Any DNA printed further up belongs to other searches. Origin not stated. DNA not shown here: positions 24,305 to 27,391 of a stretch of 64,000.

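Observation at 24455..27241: Intact Upf1/DNA2-like SF1 helicase fused to a DUF2726 PD-(D/E)xK nuclease and an unknown N-domain: candidate single-gene defence system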

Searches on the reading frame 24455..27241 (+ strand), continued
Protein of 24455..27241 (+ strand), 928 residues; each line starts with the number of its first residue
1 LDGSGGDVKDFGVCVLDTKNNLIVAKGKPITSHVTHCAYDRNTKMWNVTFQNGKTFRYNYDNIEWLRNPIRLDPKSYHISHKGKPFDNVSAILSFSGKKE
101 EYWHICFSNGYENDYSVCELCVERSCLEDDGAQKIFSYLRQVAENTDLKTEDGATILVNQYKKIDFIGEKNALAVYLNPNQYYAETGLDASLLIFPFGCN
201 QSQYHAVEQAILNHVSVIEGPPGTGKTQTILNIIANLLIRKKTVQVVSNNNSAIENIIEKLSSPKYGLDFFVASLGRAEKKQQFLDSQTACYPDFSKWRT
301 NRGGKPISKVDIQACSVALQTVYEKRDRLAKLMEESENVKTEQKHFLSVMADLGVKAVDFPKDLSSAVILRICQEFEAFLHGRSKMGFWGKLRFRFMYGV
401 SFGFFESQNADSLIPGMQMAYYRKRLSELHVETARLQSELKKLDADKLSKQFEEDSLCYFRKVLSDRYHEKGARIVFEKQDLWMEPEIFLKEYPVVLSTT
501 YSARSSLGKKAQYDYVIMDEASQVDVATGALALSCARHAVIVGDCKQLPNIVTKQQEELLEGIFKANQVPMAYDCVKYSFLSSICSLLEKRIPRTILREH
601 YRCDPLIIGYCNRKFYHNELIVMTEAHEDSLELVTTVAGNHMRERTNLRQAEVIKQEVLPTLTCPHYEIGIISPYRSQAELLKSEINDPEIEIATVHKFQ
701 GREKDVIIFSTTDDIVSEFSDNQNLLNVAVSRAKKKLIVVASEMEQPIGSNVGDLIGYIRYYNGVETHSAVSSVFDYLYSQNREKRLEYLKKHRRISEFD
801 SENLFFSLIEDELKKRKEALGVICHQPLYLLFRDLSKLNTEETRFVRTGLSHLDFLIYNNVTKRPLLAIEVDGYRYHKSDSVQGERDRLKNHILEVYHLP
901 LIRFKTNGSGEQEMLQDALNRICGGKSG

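Call 32: predict_structure(alignment_id=A1)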
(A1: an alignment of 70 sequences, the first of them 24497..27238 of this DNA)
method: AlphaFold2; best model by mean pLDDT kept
length: 914 residues; sequences in the alignment: 70
mean_pLDDT: 89.0   pTM: 0.84
mean pLDDT of the five models: 89.0, 89.0, 87.5, 85.8, 84.6
residues with pLDDT >= 90: 533; 70-90: 345; 50-70: 29; < 50: 7
segments of 3 or more residues with pLDDT < 50: 137-139, 912-914
pLDDT, mean of each block of 10 residues (from residue 1): 83 87 87 89 88 91 89 90 90 91 92 93 92 55 82 91 91 90 95 96 93 96 96 85 92 92 86 90 71 81 91 95 94 84 86 93 87 85 86 83 93 97 91 90 92 85 90 93 89 85 93 93 95 77 88 93 92 93 95 95 94 93 83 91 95 96 95 95 85 95 91 93 95 94 94 87 83 87 86 92 92 90 92 87 93 83 63 89 91 79 88 43
secondary structure, 60 per line:
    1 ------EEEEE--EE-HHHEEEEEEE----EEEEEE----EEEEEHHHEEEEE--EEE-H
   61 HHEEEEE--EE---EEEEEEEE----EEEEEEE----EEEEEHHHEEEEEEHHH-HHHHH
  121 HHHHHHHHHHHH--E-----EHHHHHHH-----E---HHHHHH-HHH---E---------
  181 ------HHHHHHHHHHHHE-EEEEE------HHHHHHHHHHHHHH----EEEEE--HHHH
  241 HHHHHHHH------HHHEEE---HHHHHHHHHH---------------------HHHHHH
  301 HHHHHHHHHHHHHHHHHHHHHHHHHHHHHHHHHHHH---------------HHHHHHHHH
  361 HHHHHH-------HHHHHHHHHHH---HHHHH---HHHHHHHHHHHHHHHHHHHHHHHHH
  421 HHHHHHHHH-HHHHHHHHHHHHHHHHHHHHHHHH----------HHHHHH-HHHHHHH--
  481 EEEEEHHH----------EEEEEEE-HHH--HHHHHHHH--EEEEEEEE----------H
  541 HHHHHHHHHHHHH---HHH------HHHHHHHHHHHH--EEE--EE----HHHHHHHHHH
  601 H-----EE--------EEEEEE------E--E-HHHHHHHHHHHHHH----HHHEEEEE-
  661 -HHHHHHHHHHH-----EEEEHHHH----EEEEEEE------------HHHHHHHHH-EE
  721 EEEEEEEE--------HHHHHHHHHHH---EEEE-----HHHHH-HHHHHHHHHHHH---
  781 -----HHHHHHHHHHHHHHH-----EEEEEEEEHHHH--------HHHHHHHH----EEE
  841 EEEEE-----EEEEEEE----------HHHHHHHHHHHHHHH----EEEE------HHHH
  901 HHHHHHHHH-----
elements in order (helices of 4 or more, strands of 3 or more residues): E7-11 E20-26 E31-36 E41-45 E49-53 E56-58 E63-67 E75-82 E87-93 E98-102 E106-111 H116-132 H142-148 H158-163 H187-198 E201-205 H212-225 E230-234 H237-248 E258-260 H264-273 H295-336 H352-366 H374-384 H388-392 H396-429 H431-454 H465-470 H472-478 E481-485 E499-505 H512-519 E522-529 H540-553 H566-577 E580-582 H591-601 E617-622 H634-647 E655-659 H662-672 E678-681 H682-685 E690-696 H709-717 E719-728 H737-747 E751-754 H760-764 H766-777 H786-800 E806-813 H814-817 H826-833 E838-845 E851-857 H868-882 E887-890 H897-909

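Call 35: search_protein_families(library=padloc, alignment_id=A3, max_evalue=1e-10)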
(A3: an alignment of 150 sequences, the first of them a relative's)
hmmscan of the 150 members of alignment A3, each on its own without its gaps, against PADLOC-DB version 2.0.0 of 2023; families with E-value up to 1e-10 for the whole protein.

A. member 1, L083:15143-15826:- (228 aa): 0 families

B. families by the number of members that match (of 150 scanned): 263 families (the first 25 are shown)
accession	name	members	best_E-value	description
PDLC04134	mad2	3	9.8e-34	mads_2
PDLC03021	MTase_I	2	1.7e-122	Type I methyltransferase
PDLC03057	Specificity_I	2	2e-97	Type I specificity subunit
PDLC03099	Specificity_I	2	9.8e-68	Type I specificity subunit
PDLC03025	MTase_I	2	2.7e-62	Type I methyltransferase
PDLC03119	Specificity_I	2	1.3e-45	Type I specificity subunit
PDLC03090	Specificity_I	2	1.5e-43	Type I specificity subunit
PDLC03168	Specificity_I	2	2.8e-41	Type I specificity subunit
PDLC03086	Specificity_I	2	6.9e-38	Type I specificity subunit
PDLC03162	Specificity_I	2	1.3e-37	Type I specificity subunit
PDLC03178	Specificity_I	2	3.6e-37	Type I specificity subunit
PDLC03087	Specificity_I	2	2.6e-36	Type I specificity subunit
PDLC03165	Specificity_I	2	6.9e-35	Type I specificity subunit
PDLC03098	Specificity_I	2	7.4e-34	Type I specificity subunit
PDLC04135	mad3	2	1.1e-32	mads_3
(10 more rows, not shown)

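Call 36: fold_search(model_id=the predicted structure, library=pdb)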
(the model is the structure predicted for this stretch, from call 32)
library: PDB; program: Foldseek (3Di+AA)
matches with E <= 10: 1303; with E <= 0.001: 124
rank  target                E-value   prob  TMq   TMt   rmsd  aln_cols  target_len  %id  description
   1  4b3f                  5.0e-22  1.00  0.39  0.56  31.4       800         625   16  crystal structure of Ighmbp2 helicase (released 2012-09-26)
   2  4b3g_B                2.0e-21  1.00  0.38  0.56  26.6       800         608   16  crystal structure of Ighmbp2 helicase in complex with RNA (released 2012-09-26)
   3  8ftm_B                2.5e-21  1.00  0.35  0.43  33.8       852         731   15  Setx-ssRNA-ADP-SO4 complex (released 2023-10-25)
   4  4b3g_A                6.4e-21  1.00  0.37  0.54  29.2       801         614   16  crystal structure of Ighmbp2 helicase in complex with RNA (released 2012-09-26)
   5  8ftm_A                1.1e-20  1.00  0.36  0.45  33.8       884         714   15  Setx-ssRNA-ADP-SO4 complex (released 2023-10-25)
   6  2wjv_A                1.5e-20  1.00  0.37  0.44  28.2       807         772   16  Crystal structure of the complex between human nonsense mediated decay factors UPF1 and UPF2 (released 2009-07-07)
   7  2wjv_B                2.3e-20  1.00  0.37  0.44  25.5       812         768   15  Crystal structure of the complex between human nonsense mediated decay factors UPF1 and UPF2 (released 2009-07-07)
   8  2xzo_A                4.7e-20  1.00  0.35  0.50  26.5       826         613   16  Upf1 helicase - RNA complex (released 2011-03-30)
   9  8rd3_A                6.1e-20  1.00  0.36  0.51  30.7       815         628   15  Crystal structure of Saccharomyces cerevisiae Nmd4 protein bound to Upf1 helicase domain (released 2024-08-14)
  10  2xzl_A                9.8e-20  1.00  0.34  0.40  24.7       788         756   17  Upf1-RNA complex (released 2011-03-30)
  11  2xzp                  1.3e-19  1.00  0.37  0.54  27.6       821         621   15  Upf1 helicase (released 2011-03-30)
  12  2wjy                  2.9e-19  1.00  0.37  0.43  29.1       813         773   15  Crystal structure of the complex between human nonsense mediated decay factors UPF1 and UPF2 Orthorhombic form (released 2009-07-07)
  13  6ej5                  4.9e-19  1.00  0.37  0.55  27.7       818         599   16  A conserved structural element in the RNA helicase UPF1 regulates its catalytic activity in an isoform-specific manner (released 2018-01-24)
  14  2gk6_A                5.2e-19  1.00  0.37  0.55  27.4       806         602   16  Structural and Functional insights into the human Upf1 helicase core (released 2007-01-09)
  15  5ean_A                5.8e-19  1.00  0.38  0.34  25.9       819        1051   14  Crystal structure of Dna2 in complex with a 5' overhang DNA (released 2015-11-18)
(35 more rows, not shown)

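Call 38: search_dna_similar(query=window:24497-27238:+, collection=phages, mode=protein, max_evalue=1e-10, max_rows=15)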
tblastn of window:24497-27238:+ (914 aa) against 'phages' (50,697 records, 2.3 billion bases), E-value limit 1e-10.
Records with a match: 3; places in all: 3; records where one place covers at least 80% of the query: 0.
Best place of each record, by identity: <60% 3.
By first word of the organism name: Bacteriophage 3.
By host as written in the record: - 3.
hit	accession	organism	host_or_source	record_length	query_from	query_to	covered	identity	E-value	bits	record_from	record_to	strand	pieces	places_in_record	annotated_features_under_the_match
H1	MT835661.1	Bacteriophage sp.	human fecal samples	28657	407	908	55%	36.5%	5e-73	269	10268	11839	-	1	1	record has no annotation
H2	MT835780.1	Bacteriophage sp.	human fecal samples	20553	2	233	25%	42.9%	1e-52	206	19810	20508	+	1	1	record has no annotation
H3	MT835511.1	Bacteriophage sp.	human fecal samples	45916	468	755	32%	25.0%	6e-11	73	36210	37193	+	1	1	record has no annotation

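Call 39: search_dna_similar(query=window:24497-27238:+, collection=plasmids, mode=protein, max_evalue=1e-10, max_rows=20)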
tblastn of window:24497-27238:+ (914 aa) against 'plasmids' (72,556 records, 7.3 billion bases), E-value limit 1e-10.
Records with a match: 149; places in all: 149; records where one place covers at least 80% of the query: 6.
Best place of each record, by identity: <60% 149.
By first word of the organism name: Ralstonia 48; Acinetobacter 33; Nostoc 8; Clostridium 7; Rhizobium 5; Bacteroides 3; Escherichia 3; Paracoccus 3; Gloeothece 3; Calothrix 3; and 30 more.
By predicted mobility (MOB-suite, as given by PLSDB): mobilizable 86; non-mobilizable 60; conjugative 3.
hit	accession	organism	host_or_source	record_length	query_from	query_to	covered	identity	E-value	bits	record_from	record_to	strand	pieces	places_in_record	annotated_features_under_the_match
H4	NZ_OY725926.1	Bacteroides finegoldii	-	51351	1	908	99%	44.9%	0e+0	729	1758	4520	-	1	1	AAA domain-containing protein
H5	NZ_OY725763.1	Parabacteroides distasonis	-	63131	16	892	96%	39.6%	7e-175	570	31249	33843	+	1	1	AAA domain-containing protein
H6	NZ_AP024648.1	Arthrobacter sp. StoSoilB13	-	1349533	34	910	96%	34.9%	3e-66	416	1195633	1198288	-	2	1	record has no annotation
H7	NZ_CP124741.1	Escherichia coli O157:H7 str. EDL933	Homo sapiens,feces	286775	179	910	80%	35.7%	5e-96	340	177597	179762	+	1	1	AAA domain-containing protein | hypothetical protein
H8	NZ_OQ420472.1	Escherichia coli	-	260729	179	910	80%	35.6%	2e-95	337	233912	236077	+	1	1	AAA domain-containing protein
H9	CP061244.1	Escherichia coli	Homo sapiens,cell culture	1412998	179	910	76%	37.4%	3e-89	357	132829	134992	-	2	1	none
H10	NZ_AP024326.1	Caballeronia sp. NK8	-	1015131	170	902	80%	34.9%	7e-94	333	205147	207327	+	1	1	record has no annotation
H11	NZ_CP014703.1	Ralstonia solanacearum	Solanum tuberosum,cell culture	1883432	179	899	79%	33.1%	5e-87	313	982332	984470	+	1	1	none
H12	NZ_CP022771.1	Ralstonia solanacearum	Solanum tuberosum,single cell,Potato ...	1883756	179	899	79%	33.1%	5e-87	313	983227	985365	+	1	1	none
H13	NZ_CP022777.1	Ralstonia solanacearum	Solanum tuberosum,single cell,Potato ...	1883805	179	899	79%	33.1%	5e-87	313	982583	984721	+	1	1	none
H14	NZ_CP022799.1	Ralstonia solanacearum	Solanum tuberosum,single cell,Potato ...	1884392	179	899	79%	33.1%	5e-87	313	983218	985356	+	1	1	none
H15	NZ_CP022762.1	Ralstonia solanacearum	Solanum tuberosum,single cell,Potato ...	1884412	179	899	79%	33.1%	5e-87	313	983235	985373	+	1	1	none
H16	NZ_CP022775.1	Ralstonia solanacearum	Solanum tuberosum,single cell,Potato ...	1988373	179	899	79%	33.1%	7e-87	312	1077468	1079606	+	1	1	none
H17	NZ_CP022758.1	Ralstonia solanacearum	Solanum tuberosum,single cell,Potato ...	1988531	179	899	79%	33.1%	7e-87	312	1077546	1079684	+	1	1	none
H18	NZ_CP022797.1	Ralstonia solanacearum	Solanum tuberosum,single cell,Potato ...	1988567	179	899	79%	33.1%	7e-87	312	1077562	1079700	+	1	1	none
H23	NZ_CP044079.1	Paracoccus yeei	Homo sapiens,clinical isolate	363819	472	889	46%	26.1%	4e-15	88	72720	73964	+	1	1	DUF3320 domain-containing protein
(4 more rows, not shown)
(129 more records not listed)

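Call 40: get_annotated_region(hit=H7, flank=12000)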
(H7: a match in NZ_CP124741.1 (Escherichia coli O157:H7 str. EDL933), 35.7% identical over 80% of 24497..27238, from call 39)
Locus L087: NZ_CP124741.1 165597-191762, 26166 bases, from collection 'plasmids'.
description: Escherichia coli O157:H7 str. EDL933 plasmid unnamed2, complete sequence
organism: Escherichia coli O157:H7 str. EDL933 (NCBI taxid 155864)
taxonomy: Bacteria; Pseudomonadota; Gammaproteobacteria; Enterobacterales; Enterobacteriaceae; Escherichia; Escherichia coli; Escherichia coli O157:H7 str. EDL933
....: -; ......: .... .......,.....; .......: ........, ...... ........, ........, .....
typing (MOB-suite, as given by PLSDB): non-mobilizable
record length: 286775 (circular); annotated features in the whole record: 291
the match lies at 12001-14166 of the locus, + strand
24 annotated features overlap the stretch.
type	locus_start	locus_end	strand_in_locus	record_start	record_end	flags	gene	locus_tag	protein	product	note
CDS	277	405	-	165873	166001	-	-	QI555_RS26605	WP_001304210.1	hypothetical protein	-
CDS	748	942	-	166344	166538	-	-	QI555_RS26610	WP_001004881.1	hypothetical protein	-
CDS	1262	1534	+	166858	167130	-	-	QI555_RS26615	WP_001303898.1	hypothetical protein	-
CDS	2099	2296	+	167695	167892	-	-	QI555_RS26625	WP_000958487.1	AlpA family transcriptional regulator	-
CDS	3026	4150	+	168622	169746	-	-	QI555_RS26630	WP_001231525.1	glycosyltransferase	-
CDS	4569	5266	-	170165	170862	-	-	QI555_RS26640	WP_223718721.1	IS1-like element IS1F family transposase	GO:0006313 - DNA transposition [Evidence IEA]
CDS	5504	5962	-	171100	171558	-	-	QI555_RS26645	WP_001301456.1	hypothetical protein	-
CDS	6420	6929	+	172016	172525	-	-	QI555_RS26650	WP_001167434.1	hypothetical protein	-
CDS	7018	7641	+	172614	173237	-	-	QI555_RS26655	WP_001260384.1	hypothetical protein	-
CDS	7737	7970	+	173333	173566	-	-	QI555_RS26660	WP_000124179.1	hypothetical protein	-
CDS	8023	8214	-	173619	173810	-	-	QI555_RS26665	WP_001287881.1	DUF4222 domain-containing protein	-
CDS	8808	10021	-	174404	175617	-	-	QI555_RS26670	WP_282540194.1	IS3 family transposase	-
CDS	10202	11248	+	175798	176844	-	-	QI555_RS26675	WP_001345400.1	ShlB/FhaC/HecB family hemolysin secretion/activation protein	-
CDS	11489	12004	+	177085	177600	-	-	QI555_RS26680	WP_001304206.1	hypothetical protein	-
CDS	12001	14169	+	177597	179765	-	-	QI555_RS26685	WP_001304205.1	AAA domain-containing protein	-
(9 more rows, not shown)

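Call 41: get_annotated_region(hit=H4, flank=10000)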
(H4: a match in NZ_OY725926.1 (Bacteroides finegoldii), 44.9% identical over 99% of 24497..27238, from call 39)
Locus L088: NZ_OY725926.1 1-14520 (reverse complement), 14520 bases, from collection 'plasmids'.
description: Bacteroides finegoldii strain Bacteroides finegoldii TSDC17.2-1.1 plasmid 24, complete sequence
organism: Bacteroides finegoldii (NCBI taxid 338188)
taxonomy: Bacteria; Bacteroidota; Bacteroidia; Bacteroidales; Bacteroidaceae; Bacteroides; Bacteroides finegoldii
host: -; source: -; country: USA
typing (MOB-suite, as given by PLSDB): non-mobilizable
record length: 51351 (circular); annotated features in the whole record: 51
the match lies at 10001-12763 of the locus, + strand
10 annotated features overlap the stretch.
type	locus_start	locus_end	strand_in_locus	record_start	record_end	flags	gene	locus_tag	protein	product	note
CDS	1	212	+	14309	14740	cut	-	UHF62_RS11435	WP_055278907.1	hypothetical protein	-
CDS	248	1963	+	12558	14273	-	-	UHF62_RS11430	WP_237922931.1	HAMP domain-containing sensor histidine kinase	GO:0007165 - signal transduction [Evidence IEA]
CDS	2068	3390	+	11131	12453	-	-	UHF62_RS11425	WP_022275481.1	MATE family efflux transporter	GO:0006855 - xenobiotic transmembrane transport [Evidence IEA]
CDS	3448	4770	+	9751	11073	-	ffh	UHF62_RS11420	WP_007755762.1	signal recognition particle protein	GO:0009306 - protein secretion [Evidence IEA]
CDS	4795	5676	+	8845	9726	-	folD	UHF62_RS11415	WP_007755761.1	bifunctional methylenetetrahydrofolate dehydrogenase/methenyltetrahydrofolate cyclohydrolase FolD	-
CDS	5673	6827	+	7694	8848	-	-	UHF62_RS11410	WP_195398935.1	CapA family protein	GO:0045227 - capsule polysaccharide biosynthetic process [Evidence IEA]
CDS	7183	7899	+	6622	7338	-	-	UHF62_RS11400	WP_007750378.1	DUF169 domain-containing protein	-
CDS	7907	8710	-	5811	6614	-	-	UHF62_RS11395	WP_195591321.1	RNA methyltransferase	GO:0001510 - RNA methylation [Evidence IEA]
CDS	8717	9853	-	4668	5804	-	-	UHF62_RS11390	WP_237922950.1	alcohol dehydrogenase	-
CDS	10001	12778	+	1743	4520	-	-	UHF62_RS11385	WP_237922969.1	AAA domain-containing protein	-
